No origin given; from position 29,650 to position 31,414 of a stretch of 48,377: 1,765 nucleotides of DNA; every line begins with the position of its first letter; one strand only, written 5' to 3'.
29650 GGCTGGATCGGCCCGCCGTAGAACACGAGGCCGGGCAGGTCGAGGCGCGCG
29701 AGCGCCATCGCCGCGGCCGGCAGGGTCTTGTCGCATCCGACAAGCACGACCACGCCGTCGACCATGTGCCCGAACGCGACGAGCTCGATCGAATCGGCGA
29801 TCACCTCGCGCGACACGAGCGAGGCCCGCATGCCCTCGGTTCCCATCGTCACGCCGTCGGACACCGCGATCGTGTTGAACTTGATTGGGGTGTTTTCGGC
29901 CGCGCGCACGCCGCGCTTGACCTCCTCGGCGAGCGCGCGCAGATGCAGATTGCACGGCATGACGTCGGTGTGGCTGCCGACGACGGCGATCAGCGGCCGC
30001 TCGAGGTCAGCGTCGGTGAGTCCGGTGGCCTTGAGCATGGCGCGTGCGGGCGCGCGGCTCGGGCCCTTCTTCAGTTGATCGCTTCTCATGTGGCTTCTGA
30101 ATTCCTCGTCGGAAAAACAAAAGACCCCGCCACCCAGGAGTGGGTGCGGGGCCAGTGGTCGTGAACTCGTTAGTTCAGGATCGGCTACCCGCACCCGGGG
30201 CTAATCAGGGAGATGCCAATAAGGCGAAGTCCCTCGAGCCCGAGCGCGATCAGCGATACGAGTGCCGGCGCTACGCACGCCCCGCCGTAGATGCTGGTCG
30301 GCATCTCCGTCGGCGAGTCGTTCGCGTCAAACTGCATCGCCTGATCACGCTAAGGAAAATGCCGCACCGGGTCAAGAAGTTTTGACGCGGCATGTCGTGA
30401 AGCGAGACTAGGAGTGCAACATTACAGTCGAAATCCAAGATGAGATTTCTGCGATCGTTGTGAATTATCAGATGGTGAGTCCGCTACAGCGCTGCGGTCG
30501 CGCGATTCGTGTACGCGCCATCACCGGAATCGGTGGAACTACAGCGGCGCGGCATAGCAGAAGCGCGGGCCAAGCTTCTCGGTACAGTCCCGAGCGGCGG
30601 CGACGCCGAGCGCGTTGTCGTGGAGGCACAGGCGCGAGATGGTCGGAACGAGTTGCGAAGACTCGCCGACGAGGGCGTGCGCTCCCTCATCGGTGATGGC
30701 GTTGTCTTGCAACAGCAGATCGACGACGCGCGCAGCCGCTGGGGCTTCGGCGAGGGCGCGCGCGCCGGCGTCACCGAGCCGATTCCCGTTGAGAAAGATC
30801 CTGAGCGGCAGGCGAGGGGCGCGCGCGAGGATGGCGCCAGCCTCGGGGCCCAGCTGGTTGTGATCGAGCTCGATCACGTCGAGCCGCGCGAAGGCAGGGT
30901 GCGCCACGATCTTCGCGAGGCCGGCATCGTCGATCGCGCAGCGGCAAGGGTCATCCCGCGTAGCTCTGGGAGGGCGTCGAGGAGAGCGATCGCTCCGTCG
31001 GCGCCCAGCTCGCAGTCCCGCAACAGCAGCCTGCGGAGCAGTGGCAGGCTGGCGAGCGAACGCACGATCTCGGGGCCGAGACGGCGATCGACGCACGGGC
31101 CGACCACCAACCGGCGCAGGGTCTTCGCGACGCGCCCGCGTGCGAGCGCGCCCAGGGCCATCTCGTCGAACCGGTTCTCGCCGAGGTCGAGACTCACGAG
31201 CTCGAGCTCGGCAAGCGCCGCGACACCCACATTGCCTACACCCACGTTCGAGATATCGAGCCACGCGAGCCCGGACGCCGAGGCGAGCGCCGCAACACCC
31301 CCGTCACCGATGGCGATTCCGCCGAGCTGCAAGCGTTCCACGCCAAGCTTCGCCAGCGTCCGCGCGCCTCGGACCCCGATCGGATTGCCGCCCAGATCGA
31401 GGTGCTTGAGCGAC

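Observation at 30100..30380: Putative ribosome-mediated transcription attenuator (Ile/Leu/Val leader peptide) in front of an ilv-leu supra-operon in a high-GC, probably myxobacterial, genome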

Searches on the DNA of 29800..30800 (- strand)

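Call 3: search_rna_families(source=window, start=29800, end=30800, threshold=evalue, max_evalue=10, show_alignments=3)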
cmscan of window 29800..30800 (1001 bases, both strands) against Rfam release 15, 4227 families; matches with E-value up to 10: 3.
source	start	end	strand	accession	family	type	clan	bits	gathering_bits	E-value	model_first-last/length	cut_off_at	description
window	30118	30228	-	RF02232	sX13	Gene; sRNA;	-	30.5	50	0.0011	1-115/115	no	Xanthomonadaceae sRNA sX13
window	29901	29939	+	RF01527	CrfA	Gene; sRNA;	-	14.8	38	5.9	89-127/136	no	Caulobacter sRNA CrfA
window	30243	30351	-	RF00576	SNORD71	Gene; snRNA; snoRNA; HACA-box;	-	14.8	34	7.9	1-86/86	no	Small nucleolar RNA SNORD71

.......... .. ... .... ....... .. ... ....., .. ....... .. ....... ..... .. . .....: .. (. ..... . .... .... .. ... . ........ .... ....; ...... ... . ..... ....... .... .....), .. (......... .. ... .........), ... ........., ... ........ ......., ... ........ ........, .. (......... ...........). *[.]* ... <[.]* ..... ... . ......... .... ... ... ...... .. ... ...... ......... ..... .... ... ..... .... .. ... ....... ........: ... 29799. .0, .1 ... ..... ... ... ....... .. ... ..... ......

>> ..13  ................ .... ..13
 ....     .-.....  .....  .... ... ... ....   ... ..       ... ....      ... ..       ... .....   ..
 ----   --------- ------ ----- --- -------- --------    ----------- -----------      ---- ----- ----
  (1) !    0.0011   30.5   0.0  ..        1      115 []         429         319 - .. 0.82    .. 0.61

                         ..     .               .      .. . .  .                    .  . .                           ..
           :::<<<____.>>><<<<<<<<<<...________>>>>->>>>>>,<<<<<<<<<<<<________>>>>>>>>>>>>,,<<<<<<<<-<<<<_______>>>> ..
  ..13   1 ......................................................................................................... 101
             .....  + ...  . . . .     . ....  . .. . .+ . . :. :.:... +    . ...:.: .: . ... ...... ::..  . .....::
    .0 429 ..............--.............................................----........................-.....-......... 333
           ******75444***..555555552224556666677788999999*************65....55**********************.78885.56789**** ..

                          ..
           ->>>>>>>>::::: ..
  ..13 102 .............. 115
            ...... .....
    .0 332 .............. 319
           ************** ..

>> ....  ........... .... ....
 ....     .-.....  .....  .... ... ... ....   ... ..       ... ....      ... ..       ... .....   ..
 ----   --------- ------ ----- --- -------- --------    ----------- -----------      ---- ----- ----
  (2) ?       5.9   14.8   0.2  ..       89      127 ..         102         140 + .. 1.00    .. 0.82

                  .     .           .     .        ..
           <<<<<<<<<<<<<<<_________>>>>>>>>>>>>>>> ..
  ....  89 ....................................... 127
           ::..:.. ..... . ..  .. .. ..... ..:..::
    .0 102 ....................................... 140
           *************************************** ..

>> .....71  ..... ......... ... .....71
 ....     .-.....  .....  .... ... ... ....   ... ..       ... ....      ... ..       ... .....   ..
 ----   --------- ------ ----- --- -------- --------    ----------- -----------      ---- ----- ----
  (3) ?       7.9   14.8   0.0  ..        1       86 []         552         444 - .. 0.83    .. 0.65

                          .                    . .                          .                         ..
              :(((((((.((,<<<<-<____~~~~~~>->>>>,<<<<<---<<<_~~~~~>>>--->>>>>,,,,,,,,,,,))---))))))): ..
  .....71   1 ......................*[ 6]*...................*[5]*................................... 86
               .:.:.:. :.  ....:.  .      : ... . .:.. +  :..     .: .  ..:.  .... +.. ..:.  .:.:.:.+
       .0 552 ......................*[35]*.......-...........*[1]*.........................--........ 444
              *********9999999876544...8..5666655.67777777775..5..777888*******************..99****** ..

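Call 44: build_rna_model(alignment_id=A2, structure=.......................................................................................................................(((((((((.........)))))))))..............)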
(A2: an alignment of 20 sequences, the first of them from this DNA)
Model R1 built from alignment A2 (20 sequences, 160 columns); structure: as given.
model positions 124; base pairs 9; branch points 0; effective number of sequences 11.63; information 0.59 bits per position. Calibrated on 0.2 Mb of random sequence (short: E-values are rough).
structure used (alignment columns):
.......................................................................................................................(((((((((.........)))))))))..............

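Call 45: search_with_rna_model(model_id=R1, source=L161, filters=off, max_evalue=10, show_alignments=2)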
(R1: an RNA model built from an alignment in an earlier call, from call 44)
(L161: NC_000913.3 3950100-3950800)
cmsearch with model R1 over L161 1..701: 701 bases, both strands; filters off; matches with E-value up to 10: 11.
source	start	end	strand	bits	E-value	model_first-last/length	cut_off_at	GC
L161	248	379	+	41.5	1e-11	1-124/124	no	0.54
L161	336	420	-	8.4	0.0078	1-124/124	no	0.47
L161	108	134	+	2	0.42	1-124/124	no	0.19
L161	440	453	-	-1.2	3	1-124/124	no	0.57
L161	638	655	+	-1.3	3.2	92-109/124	no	0.61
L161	233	247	+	-1.4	3.3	1-124/124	no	0.33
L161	214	323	-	-1.7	4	1-124/124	no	0.51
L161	28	38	-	-1.8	4.4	1-124/124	no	0.45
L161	511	524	-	-1.9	4.7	94-107/124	no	0.5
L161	12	27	+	-2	4.9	93-108/124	no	0.56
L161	526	551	-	-2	4.9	1-124/124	no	0.58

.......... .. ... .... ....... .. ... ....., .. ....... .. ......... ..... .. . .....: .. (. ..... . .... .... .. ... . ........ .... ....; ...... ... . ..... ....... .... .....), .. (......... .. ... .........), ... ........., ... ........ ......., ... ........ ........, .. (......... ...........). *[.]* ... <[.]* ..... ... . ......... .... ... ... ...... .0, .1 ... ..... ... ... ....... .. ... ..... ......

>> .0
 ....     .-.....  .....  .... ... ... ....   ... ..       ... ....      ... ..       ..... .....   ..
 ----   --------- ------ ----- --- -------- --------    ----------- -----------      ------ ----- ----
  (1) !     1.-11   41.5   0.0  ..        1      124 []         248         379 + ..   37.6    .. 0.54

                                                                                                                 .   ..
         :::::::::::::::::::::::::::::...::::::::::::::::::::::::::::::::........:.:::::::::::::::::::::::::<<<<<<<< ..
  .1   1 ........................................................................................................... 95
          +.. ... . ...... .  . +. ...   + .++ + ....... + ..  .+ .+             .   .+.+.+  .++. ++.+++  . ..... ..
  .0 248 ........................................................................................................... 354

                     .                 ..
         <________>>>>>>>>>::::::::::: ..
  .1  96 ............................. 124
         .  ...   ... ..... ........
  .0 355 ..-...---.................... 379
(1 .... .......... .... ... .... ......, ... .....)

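Call 46: search_with_rna_model(model_id=R1, sources=[window, L001, L002, L003, L004, L005, L006, L007, L008, L009, L010, L011, L012, L013, L014, L015, L016, L017, L018, L019, L020, L021, L022, L023, L024, L025, L026, L027, L028, L029, L030, L031, L032, L033, L034, L035, L036, L037, L038, L039, L040, L041, L042, L043, L044, L045, L046, L047, L048, L049, L050, L051, L052, L053, L054, L055, L056, L057, L058, L059, L060, L061, L062, L063, L064, L065, L066, L067, L068, L069, L070, L071, L072, L073, L074, L075, L076, L077, L078, L079, L080], max_evalue=0.01)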
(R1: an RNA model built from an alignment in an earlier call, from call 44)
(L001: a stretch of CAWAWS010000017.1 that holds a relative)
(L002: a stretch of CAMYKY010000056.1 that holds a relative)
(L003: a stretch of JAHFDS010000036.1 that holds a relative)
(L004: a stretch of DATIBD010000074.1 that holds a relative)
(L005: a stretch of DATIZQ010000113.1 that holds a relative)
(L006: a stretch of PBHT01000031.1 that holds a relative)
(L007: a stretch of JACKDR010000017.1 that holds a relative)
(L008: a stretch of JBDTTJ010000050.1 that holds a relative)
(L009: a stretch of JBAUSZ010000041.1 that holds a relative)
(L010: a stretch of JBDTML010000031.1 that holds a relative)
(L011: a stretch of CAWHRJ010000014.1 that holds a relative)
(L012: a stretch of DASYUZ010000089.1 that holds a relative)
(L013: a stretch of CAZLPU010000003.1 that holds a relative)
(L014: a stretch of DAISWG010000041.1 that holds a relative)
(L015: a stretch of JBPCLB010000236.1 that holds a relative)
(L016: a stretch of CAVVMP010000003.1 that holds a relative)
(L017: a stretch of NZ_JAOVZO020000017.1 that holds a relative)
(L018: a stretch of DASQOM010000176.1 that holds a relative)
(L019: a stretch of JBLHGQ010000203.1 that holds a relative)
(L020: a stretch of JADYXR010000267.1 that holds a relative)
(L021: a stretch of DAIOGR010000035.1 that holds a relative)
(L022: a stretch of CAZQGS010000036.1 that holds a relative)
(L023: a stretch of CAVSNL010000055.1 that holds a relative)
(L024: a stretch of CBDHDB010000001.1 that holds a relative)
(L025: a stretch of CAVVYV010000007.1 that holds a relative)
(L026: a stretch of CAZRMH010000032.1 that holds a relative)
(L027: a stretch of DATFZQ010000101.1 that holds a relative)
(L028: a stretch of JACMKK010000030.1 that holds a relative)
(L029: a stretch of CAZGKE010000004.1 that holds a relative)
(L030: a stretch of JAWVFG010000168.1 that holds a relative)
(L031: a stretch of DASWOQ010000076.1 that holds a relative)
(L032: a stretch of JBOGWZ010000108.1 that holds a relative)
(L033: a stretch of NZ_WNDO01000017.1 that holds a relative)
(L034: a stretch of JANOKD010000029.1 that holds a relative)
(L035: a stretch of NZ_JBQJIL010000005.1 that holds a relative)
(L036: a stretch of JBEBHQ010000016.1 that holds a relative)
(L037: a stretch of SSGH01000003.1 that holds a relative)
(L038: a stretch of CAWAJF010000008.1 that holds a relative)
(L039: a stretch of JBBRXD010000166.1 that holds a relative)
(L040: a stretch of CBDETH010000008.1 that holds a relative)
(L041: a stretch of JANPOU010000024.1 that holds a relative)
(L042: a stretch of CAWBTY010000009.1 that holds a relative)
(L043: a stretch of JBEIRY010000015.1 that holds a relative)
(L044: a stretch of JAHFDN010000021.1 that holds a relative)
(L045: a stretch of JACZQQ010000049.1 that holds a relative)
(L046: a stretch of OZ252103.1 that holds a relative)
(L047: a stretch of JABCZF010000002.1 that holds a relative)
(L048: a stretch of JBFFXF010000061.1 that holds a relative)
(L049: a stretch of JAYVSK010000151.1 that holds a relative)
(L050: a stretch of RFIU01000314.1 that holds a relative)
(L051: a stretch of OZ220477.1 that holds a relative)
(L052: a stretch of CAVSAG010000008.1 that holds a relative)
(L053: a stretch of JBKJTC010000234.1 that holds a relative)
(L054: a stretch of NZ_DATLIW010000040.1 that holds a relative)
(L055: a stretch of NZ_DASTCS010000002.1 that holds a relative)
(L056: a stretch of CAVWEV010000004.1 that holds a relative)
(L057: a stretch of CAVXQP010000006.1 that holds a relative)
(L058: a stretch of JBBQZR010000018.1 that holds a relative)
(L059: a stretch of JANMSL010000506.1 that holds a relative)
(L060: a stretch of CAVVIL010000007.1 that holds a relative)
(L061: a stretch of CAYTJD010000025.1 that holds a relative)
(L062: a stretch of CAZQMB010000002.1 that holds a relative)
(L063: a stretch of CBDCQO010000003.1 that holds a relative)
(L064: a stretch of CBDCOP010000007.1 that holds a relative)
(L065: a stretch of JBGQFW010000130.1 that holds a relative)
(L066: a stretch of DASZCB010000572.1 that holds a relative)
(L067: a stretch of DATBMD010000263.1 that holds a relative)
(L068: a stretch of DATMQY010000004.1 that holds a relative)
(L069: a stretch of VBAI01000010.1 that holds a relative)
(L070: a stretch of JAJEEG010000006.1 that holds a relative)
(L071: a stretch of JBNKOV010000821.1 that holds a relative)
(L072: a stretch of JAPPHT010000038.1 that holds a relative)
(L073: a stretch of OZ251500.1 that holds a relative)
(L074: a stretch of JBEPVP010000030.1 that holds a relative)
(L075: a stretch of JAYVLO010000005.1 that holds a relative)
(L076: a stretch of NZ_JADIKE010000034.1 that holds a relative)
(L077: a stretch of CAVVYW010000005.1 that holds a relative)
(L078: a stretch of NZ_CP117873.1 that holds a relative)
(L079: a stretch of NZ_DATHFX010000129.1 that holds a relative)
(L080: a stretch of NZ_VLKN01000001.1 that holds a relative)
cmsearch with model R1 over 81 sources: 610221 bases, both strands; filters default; matches with E-value up to 0.01: 30.
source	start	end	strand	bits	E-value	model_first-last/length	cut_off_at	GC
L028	765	883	+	95.3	3.1e-23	1-124/124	no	0.55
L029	1256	1370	+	89.3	1.3e-21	1-124/124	no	0.57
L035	2806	2923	+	87.6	3.7e-21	1-124/124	no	0.55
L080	2843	2962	+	80.9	2.3e-19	1-124/124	no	0.53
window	30114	30231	-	80.4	3.2e-19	1-124/124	no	0.59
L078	2804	2922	+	78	1.4e-18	1-124/124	no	0.58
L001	2858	2966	+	77.6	1.8e-18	1-124/124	no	0.6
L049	2800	2907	+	77.1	2.4e-18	1-124/124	no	0.56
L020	2855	2974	+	76.6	3.4e-18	1-124/124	no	0.46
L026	2851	2970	+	75.4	6.9e-18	1-124/124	no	0.47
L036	2827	2940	+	69.7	2.4e-16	1-124/124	no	0.63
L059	229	336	+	68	6.9e-16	1-124/124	no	0.47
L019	1735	1850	+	65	4.3e-15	1-124/124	no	0.44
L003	322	444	+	65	4.3e-15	1-124/124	no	0.64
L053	592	699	+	63.7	1e-14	1-124/124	no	0.56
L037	2848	2956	+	62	2.8e-14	1-124/124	no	0.6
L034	2817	2926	+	62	2.8e-14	1-124/124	no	0.55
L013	2759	2882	+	61.2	4.5e-14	1-124/124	no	0.59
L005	2859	2974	+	55.9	1.2e-12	1-124/124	no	0.59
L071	595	689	+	38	8e-08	1-124/124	no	0.46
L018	2464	2569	+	30.6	7.4e-06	1-124/124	no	0.58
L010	2870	2974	+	29.1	1.9e-05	1-124/124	no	0.61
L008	2861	2966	+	28.9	2.2e-05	1-124/124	no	0.64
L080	2917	3023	-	25.9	0.00013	1-124/124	no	0.55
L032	2212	2305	-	24.5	0.00033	1-124/124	no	0.68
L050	2763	2886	+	24.1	0.00041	1-124/124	no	0.65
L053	655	688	-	22.4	0.0012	88-122/124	no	0.62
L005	2441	2531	-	22.1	0.0015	30-124/124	no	0.58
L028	838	896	-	19.2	0.0089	64-124/124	no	0.61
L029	1323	1370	-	19.1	0.0093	77-124/124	no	0.6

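Call 47: search_with_rna_model(model_id=R1, sources=[L081, L082, L083, L084, L085, L086, L087, L088, L089, L090, L091, L092, L093, L094, L095, L096, L097, L098, L099, L100, L101, L102, L103, L104, L105, L106, L107, L108, L109, L110, L111, L112, L113, L114, L115, L116, L117, L118, L119, L120, L121, L122, L123, L124, L125, L126, L127, L128, L129, L130, L131, L132, L133, L134, L135, L136, L137, L138, L139, L140, L141, L142, L143, L144, L145, L146, L147, L148, L149, L150, L151, L152, L153, L154, L155, L156, L157, L158, L159, L160], max_evalue=0.01)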
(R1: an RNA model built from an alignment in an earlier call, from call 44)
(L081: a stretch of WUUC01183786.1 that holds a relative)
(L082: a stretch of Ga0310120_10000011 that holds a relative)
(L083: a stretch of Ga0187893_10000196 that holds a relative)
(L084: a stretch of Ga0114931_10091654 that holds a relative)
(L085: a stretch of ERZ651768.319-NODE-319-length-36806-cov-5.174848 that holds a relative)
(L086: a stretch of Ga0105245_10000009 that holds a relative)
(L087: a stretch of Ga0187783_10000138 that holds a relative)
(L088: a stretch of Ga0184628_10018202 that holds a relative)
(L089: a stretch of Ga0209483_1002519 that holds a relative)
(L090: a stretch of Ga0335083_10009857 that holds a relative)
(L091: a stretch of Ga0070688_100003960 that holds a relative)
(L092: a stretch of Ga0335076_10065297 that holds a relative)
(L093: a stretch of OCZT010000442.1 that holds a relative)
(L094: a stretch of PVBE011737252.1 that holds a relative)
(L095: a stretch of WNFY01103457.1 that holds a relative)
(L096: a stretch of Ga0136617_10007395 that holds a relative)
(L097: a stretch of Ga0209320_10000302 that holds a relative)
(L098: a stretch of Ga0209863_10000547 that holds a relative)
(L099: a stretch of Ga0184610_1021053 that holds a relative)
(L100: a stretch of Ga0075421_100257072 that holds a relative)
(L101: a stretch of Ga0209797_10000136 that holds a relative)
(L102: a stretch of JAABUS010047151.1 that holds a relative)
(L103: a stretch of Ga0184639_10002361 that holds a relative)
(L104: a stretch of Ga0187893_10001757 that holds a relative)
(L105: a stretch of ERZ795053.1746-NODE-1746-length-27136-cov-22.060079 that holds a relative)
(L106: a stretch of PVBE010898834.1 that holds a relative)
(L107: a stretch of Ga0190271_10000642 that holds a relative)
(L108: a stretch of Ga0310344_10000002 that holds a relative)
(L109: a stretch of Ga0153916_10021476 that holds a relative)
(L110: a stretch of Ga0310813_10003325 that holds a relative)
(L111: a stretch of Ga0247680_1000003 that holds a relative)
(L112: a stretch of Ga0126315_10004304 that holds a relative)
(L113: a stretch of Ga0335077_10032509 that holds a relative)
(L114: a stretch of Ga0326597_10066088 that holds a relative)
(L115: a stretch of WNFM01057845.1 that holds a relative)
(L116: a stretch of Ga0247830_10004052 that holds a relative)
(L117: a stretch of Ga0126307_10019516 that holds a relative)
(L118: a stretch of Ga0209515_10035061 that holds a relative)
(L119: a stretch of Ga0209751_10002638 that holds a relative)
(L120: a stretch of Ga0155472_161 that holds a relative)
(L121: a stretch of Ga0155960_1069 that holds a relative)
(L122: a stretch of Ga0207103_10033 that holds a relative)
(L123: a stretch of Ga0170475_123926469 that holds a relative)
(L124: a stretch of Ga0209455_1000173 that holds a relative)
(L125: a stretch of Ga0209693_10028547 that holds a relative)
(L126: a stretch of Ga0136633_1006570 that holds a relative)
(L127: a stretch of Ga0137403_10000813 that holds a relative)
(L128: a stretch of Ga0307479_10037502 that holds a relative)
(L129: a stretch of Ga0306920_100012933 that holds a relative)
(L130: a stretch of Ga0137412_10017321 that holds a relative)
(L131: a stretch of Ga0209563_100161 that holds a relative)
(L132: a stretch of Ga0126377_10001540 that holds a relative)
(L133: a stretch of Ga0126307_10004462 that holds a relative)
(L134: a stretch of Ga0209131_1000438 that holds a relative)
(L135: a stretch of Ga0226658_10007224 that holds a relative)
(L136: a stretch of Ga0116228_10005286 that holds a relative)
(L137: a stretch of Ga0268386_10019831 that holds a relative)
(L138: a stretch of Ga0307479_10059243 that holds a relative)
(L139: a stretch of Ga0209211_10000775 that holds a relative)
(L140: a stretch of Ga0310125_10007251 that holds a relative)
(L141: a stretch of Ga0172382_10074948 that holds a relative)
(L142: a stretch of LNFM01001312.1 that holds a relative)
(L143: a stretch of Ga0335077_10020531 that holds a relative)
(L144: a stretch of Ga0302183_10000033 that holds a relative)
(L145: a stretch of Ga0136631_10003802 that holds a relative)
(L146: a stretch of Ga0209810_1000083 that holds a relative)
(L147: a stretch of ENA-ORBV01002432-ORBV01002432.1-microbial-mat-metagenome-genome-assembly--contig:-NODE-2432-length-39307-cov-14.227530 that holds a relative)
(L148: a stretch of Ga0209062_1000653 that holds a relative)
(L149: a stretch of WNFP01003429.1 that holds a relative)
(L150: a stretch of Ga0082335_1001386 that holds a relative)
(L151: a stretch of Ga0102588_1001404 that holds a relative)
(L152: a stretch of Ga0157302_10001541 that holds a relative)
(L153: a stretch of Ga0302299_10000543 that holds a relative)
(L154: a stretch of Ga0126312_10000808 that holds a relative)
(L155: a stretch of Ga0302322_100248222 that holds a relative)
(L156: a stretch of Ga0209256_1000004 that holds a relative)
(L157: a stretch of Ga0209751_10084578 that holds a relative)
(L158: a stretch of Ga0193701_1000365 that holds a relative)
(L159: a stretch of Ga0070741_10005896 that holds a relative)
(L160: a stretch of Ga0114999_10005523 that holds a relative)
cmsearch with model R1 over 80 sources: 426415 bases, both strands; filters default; matches with E-value up to 0.01: 15.
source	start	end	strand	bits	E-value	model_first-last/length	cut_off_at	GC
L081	1030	1146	+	80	2.9e-19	1-124/124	no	0.63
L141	256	378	+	77.3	1.5e-18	1-124/124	no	0.61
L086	2364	2478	+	77.2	1.6e-18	1-124/124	no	0.53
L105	2357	2470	+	76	3.4e-18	1-124/124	no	0.51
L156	2306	2424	+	71.7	4.8e-17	1-124/124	no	0.55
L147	2288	2402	+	68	4.8e-16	1-124/124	no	0.55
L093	180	294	+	65.9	1.8e-15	1-124/124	no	0.63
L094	2332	2445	+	57.5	3.1e-13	1-124/124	no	0.61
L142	2309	2438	+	50.9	1.9e-11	1-124/124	no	0.55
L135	2328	2438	+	49.7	4e-11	1-124/124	no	0.58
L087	2407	2484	+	37.2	9.1e-08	35-124/124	no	0.69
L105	2424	2523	-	29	1.4e-05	1-124/124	no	0.51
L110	2309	2421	+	25.5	0.00012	1-124/124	no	0.54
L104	2262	2374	+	25.1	0.00016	1-124/124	no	0.64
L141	342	367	-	20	0.0036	88-115/124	no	0.85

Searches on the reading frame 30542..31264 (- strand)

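Call 32: search_protein_families(library=pfam, proteins=[window:30542-31264:-], max_evalue=0.001)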
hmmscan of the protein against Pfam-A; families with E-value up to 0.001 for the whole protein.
window:30542-31264:- (241 aa): 1 family
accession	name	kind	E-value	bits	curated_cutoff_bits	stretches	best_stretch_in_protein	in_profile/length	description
PF13516.12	LRR_6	-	4.3e-06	26.8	23.4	0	185-198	10-23/24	Leucine Rich repeat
